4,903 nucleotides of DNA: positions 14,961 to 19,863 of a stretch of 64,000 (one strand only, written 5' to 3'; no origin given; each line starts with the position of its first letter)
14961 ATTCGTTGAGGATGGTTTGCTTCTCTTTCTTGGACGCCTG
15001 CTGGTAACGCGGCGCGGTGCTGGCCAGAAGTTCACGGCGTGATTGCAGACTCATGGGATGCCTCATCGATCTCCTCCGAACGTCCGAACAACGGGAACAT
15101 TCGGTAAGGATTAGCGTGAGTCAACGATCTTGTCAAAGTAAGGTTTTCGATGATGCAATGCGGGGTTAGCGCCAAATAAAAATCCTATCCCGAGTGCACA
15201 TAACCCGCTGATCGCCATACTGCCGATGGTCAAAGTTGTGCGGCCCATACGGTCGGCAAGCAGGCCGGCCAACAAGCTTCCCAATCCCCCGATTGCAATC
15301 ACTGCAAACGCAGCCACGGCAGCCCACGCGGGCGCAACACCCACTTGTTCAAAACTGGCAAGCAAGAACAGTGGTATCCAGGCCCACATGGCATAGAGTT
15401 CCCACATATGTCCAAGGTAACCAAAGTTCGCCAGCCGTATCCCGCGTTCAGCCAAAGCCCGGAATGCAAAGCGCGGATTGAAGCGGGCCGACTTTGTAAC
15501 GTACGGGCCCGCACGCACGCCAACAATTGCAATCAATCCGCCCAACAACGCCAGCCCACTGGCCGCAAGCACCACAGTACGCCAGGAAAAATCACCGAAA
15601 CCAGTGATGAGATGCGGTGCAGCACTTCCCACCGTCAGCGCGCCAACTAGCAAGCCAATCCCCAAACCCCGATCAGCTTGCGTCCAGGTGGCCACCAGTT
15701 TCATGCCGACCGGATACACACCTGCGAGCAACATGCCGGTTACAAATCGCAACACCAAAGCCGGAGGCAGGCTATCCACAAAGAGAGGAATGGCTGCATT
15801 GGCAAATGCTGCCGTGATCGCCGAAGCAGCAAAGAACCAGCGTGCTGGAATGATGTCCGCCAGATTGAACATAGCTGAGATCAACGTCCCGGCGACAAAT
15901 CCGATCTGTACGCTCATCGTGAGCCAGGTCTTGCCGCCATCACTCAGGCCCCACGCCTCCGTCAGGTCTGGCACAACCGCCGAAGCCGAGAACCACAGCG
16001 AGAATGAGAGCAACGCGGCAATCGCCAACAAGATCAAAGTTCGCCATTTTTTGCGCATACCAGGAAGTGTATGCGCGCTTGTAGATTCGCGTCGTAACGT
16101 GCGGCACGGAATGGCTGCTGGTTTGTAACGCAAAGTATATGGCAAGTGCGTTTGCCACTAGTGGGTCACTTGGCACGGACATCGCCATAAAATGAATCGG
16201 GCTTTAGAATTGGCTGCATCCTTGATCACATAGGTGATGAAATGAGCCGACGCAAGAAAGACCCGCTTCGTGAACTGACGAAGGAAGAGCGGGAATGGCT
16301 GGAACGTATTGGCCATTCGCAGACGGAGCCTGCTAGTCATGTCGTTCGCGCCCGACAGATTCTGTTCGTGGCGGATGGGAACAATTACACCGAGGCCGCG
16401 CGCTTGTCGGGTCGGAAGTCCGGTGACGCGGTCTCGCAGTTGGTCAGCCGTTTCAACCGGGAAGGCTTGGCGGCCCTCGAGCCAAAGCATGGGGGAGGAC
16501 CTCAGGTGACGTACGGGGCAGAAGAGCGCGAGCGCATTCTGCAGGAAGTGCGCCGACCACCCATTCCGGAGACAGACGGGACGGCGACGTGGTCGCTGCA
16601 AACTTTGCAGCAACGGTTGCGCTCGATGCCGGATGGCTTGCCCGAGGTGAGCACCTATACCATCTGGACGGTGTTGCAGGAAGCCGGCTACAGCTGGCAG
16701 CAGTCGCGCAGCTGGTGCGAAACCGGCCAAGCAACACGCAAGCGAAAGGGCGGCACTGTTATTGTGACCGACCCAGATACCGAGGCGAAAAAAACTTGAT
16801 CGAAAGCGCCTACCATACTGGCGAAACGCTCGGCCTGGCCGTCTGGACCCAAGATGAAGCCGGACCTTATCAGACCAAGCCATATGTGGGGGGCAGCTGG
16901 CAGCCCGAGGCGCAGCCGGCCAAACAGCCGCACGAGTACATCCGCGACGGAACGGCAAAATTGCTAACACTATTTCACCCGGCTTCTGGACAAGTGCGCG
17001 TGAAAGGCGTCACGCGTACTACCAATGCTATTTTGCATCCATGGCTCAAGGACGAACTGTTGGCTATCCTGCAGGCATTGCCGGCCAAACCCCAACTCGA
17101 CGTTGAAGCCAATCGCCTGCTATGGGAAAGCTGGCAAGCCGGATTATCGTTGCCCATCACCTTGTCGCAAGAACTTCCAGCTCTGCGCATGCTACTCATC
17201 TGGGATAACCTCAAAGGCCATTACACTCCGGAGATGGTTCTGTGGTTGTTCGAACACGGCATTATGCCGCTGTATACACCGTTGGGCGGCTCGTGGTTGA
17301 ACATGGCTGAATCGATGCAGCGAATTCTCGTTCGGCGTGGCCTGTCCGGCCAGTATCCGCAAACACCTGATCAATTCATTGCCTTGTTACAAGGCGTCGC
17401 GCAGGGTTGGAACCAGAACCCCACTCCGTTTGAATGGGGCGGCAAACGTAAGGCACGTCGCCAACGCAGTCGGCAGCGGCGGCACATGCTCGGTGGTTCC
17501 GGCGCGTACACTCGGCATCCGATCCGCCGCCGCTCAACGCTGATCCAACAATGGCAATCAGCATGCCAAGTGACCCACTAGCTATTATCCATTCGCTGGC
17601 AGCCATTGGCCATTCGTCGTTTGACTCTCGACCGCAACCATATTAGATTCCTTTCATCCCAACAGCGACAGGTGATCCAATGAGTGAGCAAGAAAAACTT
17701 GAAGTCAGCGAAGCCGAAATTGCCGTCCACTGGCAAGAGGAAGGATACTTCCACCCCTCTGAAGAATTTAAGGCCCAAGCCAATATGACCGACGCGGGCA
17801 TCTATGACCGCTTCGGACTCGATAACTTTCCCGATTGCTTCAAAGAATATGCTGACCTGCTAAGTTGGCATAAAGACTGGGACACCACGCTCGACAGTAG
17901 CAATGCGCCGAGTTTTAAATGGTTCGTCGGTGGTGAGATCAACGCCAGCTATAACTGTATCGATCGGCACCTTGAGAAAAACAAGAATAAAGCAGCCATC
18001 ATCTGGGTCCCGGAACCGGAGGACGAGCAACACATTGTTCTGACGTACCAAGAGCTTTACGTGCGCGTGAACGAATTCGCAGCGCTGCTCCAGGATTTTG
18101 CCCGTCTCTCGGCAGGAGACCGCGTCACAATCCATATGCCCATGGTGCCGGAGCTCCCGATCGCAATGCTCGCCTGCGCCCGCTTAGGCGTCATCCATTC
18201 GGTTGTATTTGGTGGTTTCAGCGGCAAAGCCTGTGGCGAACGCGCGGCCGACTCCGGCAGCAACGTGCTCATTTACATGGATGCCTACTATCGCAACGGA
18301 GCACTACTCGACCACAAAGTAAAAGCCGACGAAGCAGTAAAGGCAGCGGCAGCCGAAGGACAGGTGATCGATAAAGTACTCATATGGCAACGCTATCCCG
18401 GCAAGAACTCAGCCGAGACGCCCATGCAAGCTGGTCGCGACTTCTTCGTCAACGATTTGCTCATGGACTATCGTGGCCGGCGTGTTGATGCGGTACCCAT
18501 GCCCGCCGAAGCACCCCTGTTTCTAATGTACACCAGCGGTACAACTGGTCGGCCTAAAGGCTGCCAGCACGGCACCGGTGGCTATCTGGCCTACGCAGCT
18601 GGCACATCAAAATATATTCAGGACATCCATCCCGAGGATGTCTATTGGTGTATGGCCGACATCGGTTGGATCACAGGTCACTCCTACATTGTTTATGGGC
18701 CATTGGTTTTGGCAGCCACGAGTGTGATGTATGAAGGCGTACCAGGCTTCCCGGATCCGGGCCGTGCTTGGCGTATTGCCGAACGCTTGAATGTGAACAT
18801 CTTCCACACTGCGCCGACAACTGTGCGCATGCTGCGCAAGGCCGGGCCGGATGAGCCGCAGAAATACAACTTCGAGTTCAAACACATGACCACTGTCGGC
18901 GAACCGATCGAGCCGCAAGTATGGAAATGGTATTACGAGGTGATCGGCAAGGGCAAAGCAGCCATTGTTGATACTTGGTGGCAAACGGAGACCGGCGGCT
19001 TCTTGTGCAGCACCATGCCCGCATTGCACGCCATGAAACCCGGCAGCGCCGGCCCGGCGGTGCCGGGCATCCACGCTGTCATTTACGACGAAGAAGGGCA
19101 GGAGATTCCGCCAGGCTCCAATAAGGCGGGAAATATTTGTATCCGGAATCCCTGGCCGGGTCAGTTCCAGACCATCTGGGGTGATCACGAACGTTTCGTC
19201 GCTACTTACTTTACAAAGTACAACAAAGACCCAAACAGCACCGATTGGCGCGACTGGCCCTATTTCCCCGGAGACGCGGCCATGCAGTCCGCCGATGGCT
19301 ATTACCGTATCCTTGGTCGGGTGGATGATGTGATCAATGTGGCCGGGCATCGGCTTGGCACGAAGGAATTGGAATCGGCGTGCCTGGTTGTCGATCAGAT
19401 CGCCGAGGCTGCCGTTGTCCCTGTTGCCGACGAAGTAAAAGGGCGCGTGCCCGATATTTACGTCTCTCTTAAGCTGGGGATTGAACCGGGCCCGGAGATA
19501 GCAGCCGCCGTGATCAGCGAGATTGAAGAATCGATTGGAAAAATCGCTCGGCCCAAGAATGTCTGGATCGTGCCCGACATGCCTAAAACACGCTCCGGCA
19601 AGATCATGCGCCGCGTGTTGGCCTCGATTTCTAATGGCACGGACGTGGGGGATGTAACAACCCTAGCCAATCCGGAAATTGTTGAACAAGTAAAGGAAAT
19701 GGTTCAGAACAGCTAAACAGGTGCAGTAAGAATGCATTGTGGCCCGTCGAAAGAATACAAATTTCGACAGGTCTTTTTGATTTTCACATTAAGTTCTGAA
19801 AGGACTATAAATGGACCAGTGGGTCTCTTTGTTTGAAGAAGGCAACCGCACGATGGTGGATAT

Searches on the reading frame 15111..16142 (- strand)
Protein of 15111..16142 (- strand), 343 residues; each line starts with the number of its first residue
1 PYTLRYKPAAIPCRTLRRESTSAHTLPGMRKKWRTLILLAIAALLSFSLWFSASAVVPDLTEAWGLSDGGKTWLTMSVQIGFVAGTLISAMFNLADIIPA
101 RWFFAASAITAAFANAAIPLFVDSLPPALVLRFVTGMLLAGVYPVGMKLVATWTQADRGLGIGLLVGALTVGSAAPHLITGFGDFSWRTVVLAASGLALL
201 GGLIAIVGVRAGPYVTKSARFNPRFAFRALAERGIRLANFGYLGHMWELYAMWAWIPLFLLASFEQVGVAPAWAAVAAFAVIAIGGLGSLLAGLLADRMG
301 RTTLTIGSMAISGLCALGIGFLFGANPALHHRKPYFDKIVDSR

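Call 52: search_protein_families(library=pfam, proteins=[window:15111-16142:-], max_evalue=0.00001)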
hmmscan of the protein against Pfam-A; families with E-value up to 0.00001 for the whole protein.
window:15111-16142:- (343 aa): 1 family
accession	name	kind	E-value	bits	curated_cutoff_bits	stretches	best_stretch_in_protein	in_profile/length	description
PF07690.21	MFS_1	-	6.7e-22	78.3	33.4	1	39-325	1-291/347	Major Facilitator Superfamily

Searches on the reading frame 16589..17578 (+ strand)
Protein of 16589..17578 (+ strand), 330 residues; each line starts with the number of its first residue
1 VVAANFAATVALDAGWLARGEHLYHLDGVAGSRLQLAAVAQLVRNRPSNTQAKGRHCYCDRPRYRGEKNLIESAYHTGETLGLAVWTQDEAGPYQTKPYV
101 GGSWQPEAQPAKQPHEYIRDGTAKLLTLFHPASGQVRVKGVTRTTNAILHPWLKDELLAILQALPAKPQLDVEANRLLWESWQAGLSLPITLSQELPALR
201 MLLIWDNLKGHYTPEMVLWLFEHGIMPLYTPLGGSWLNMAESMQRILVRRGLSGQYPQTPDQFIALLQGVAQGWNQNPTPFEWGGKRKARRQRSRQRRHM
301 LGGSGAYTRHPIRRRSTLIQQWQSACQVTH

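Call 52: search_protein_families(library=pfam, proteins=[window:16589-17578:+], max_evalue=0.00001)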
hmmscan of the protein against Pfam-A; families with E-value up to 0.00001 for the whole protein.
window:16589-17578:+ (330 aa): 1 family
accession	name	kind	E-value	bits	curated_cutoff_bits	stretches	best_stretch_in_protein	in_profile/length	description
PF13358.12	DDE_3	-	2.1e-06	28.1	28.6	0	196-262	76-144/146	DDE superfamily endonuclease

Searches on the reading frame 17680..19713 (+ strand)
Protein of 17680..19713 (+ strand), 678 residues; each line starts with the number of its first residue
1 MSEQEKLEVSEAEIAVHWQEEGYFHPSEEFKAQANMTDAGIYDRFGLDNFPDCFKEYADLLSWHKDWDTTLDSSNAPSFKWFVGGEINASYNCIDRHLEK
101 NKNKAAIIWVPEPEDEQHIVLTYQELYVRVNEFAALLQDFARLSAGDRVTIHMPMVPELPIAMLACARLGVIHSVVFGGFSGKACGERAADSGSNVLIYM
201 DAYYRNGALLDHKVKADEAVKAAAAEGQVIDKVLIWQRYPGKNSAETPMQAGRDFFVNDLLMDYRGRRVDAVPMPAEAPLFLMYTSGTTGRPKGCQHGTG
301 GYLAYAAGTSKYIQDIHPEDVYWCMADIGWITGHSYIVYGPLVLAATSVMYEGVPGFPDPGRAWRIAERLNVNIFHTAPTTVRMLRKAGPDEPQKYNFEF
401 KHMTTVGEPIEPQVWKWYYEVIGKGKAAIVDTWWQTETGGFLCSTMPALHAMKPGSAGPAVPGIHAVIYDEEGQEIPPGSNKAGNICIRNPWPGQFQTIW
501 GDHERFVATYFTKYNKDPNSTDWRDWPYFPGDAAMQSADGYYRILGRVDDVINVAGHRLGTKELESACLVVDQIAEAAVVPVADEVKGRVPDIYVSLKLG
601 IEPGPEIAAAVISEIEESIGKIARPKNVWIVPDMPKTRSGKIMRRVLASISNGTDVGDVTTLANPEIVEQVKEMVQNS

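Call 52: search_protein_families(library=pfam, proteins=[window:17680-19713:+], max_evalue=0.00001)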
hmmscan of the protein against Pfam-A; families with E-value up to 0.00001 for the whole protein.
window:17680-19713:+ (678 aa): 3 families
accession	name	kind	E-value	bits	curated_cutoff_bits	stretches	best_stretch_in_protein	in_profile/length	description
PF00501.34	AMP-binding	-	7.7e-77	259.1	29.9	1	95-492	2-378/384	AMP-binding enzyme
PF13193.12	AMP-binding_C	-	1.5e-18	67.9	24.5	1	563-641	1-76/76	AMP-binding enzyme C-terminal domain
PF16177.11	ACAS_N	-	1.5e-14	54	27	1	52-93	14-55/55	Acetyl-coenzyme A synthetase N-terminus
